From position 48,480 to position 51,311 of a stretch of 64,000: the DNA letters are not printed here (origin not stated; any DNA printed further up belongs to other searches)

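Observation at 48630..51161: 843-aa protein with a clear DEDDy 3'-5' exonuclease core and only vestigial family-B polymerase-like motifs, next to a HAD phosphatase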

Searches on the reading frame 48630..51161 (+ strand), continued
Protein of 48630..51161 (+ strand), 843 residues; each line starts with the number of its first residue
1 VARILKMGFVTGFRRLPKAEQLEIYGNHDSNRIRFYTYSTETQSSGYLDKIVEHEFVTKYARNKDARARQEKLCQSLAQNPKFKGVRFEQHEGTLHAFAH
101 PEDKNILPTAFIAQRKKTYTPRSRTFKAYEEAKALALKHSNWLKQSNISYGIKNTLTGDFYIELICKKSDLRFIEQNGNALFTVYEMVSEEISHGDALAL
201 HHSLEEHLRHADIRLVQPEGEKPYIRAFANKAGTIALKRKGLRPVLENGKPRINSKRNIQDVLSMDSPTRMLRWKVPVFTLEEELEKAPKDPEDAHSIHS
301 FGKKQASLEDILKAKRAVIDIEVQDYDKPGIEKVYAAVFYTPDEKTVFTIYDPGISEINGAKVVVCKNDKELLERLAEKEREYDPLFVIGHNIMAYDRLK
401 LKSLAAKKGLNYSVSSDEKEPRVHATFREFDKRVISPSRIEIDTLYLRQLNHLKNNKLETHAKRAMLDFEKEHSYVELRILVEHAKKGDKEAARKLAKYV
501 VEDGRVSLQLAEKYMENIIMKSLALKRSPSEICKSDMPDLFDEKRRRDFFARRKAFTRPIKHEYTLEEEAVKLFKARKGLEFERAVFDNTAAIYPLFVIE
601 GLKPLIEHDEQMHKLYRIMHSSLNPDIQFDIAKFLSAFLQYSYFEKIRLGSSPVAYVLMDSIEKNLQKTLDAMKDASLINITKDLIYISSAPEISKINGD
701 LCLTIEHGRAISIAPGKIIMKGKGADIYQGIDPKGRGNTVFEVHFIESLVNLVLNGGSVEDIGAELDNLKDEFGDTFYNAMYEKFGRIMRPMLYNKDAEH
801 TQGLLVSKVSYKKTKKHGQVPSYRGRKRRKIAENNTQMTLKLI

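Call 30: search_solved_structures(query=A2, max_evalue=0.001, show_alignments=2)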
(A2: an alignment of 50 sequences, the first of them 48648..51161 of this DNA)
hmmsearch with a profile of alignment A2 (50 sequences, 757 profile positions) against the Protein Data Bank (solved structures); distinct sequences matched with E-value up to 0.001: 48.
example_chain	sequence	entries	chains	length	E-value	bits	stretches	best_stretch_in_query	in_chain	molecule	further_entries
3a2f_A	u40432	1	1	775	2.2e-27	98.8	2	168-447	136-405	DNA polymerase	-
2jgu_A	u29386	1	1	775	1.7e-26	95.9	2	168-439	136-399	DNA POLYMERASE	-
1qqc_A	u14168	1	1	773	3.2e-26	95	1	169-679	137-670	DNA POLYMERASE II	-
5h12_A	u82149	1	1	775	1.7e-25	92.5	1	168-418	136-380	Deep Vent DNA Polymerase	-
4ahc_A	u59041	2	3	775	7e-25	90.5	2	183-450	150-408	DNA POLYMERASE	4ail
1wn7_A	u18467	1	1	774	1.1e-24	89.9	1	168-679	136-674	Family B DNA Polymerase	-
1wns_A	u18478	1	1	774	3.7e-24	88.1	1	168-679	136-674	DNA POLYMERASE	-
7tqw_A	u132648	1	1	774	4.1e-24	88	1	168-679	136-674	DNA polymerase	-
1d5a_A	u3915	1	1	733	9.1e-24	86.8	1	169-408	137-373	PROTEIN (DNA POLYMERASE)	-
1tgo_A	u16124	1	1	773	1.9e-23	85.8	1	168-408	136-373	PROTEIN (THERMOSTABLE B DNA POLYMERASE)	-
9mye_A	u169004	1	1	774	8.2e-23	83.7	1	186-408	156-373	DNA polymerase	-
6is7_A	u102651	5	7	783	1.3e-22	83.1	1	186-679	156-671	DNA polymerase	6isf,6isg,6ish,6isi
9oat_A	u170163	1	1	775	1.4e-22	82.9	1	217-422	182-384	5-270, TNA polymerase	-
6wya_A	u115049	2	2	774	2.1e-22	82.4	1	168-679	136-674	DNA polymerase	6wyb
9oax_A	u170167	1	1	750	2.3e-22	82.2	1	217-422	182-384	5-270, TNA polymerase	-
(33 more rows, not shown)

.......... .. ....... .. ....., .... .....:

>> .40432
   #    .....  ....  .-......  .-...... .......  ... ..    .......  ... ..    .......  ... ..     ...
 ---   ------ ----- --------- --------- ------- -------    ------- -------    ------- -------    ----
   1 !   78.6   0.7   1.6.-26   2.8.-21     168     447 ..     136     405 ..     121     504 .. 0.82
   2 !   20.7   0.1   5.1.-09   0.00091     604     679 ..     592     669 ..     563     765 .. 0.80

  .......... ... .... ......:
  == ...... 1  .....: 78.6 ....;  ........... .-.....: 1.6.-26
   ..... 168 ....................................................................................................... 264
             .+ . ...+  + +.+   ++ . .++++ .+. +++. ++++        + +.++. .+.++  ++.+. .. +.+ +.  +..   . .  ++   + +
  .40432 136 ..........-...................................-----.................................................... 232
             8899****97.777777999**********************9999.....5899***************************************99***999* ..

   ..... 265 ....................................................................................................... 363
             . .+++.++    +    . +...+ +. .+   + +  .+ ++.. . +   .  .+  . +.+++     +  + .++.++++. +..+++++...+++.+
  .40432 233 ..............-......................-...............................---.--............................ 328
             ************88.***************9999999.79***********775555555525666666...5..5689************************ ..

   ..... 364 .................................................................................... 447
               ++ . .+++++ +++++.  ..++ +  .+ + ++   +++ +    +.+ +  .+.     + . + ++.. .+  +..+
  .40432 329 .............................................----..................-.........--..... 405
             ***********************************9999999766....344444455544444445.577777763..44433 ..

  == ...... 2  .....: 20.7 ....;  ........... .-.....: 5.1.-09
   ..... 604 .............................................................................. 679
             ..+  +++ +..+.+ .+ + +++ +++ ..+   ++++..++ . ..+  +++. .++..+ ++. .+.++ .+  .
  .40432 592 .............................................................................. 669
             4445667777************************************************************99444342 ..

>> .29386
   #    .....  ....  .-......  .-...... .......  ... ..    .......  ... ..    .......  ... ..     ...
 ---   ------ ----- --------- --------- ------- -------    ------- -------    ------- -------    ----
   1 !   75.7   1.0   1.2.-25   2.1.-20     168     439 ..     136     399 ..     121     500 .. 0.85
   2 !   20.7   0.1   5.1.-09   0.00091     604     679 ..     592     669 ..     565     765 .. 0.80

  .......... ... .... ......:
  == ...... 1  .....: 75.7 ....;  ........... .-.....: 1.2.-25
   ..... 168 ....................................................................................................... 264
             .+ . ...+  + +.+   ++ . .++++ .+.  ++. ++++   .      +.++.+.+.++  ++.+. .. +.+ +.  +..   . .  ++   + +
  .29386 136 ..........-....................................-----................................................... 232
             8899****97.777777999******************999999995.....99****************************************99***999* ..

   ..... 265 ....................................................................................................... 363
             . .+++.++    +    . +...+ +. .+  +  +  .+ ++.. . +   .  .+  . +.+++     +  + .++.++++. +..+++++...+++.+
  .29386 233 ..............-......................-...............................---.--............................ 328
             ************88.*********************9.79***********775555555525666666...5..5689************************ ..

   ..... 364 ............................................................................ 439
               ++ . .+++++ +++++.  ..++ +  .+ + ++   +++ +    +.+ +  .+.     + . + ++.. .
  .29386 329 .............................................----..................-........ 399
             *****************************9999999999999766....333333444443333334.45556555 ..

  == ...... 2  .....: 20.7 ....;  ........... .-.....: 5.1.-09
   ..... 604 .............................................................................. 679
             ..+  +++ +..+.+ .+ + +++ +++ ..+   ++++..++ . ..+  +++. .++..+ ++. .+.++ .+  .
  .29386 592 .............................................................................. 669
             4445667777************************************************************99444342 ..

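Call 36: find_encoding_contigs(protein=P0003, flank=8000, max_places=3)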
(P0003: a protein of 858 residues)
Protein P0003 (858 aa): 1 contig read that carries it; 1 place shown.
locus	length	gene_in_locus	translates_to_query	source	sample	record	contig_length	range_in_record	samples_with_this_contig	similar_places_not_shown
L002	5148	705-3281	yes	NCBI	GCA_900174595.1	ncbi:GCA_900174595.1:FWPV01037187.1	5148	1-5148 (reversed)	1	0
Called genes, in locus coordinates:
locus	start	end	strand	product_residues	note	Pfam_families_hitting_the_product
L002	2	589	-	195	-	?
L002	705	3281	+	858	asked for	PF03104:DNA_pol_B_exo1 (weak)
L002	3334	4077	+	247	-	PF00705:PCNA_N, PF04005:Hus1 (weak), PF04139:Rad9 (faint), PF02747:PCNA_C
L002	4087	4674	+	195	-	PF22175:Ogg-HhH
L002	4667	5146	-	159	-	?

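Call 37: find_encoding_contigs(protein=P0004, flank=8000, max_places=3)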
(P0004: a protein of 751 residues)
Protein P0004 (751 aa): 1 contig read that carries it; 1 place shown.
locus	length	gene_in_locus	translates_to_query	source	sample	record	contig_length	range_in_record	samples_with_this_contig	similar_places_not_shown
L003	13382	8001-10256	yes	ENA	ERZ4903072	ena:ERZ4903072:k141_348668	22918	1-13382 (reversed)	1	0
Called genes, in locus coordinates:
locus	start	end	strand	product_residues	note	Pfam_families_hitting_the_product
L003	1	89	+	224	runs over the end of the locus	PF00483:NTP_transferase, PF12804:NTP_transf_3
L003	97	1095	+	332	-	PF04055:Radical_SAM, PF13186:SPASM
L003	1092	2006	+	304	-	-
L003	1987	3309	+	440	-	PF04055:Radical_SAM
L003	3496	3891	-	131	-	PF02661:Fic (weak)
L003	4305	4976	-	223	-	-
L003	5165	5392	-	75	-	PF01423:LSM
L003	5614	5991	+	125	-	PF01201:Ribosomal_S8e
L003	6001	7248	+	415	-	-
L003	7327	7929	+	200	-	-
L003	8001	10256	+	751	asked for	-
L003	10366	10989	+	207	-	PF01978:TrmB (faint)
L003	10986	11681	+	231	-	PF09970:DUF2204, PF19502:DUF6036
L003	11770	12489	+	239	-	PF00730:HhH-GPD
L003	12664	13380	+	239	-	?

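Call 38: predict_structure(alignment_id=A2)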
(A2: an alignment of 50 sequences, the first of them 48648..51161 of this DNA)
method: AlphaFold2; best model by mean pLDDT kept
length: 837 residues; sequences in the alignment: 50
mean_pLDDT: 86.5   pTM: 0.84
mean pLDDT of the five models: 86.5, 84.9, 83.3, 83.1, 82.0
residues with pLDDT >= 90: 536; 70-90: 208; 50-70: 40; < 50: 53
segments of 3 or more residues with pLDDT < 50: 788-837
pLDDT, mean of each block of 10 residues (from residue 1): 93 90 91 97 93 93 94 94 92 93 93 91 96 91 93 93 91 83 91 90 79 86 84 81 81 87 93 93 54 76 97 97 94 98 98 98 98 97 96 96 94 81 74 93 88 95 91 96 98 98 97 97 94 93 92 85 92 84 94 95 96 94 96 88 79 92 91 93 76 86 94 93 86 83 91 86 81 71 54 31 32 32 35 29
secondary structure, 60 per line:
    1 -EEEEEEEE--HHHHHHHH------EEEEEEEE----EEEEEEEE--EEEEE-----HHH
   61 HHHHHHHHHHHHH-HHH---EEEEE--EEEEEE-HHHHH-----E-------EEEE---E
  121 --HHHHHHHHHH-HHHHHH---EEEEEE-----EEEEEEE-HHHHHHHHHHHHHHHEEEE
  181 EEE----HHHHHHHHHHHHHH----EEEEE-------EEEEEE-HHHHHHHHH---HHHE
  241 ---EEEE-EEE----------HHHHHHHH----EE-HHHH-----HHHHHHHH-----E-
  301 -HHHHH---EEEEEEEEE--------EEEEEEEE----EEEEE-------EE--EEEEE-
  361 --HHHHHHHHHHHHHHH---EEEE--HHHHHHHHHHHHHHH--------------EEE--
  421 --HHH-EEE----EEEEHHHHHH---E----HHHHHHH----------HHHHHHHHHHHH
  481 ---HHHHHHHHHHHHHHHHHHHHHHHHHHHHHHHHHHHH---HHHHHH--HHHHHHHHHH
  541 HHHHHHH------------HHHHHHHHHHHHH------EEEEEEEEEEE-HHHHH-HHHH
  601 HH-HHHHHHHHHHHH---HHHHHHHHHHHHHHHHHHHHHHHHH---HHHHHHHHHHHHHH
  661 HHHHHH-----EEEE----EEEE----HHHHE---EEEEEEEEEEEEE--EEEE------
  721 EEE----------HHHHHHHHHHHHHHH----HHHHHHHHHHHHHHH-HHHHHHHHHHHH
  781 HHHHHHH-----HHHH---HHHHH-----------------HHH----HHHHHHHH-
elements in order (helices of 4 or more, strands of 3 or more residues): E2-9 H12-19 E26-33 E38-45 E48-52 H58-73 E81-85 E88-93 H95-99 E113-116 H123-132 H134-139 E143-148 E154-160 H162-176 E177-183 H188-201 E206-210 E218-223 H225-233 E244-247 E249-251 H262-269 H277-280 H286-293 H302-306 E310-318 E327-334 E339-343 E355-359 H363-377 E381-384 H387-401 E416-418 E427-429 E434-437 H438-443 H452-458 H469-480 H484-519 H523-528 H531-547 H560-572 E579-589 H591-595 H597-602 H604-615 H619-643 H647-666 E672-675 E680-683 H688-691 E696-708 E711-714 E721-723 H734-748 H753-767 H769-787 H793-796 H800-804 H829-836
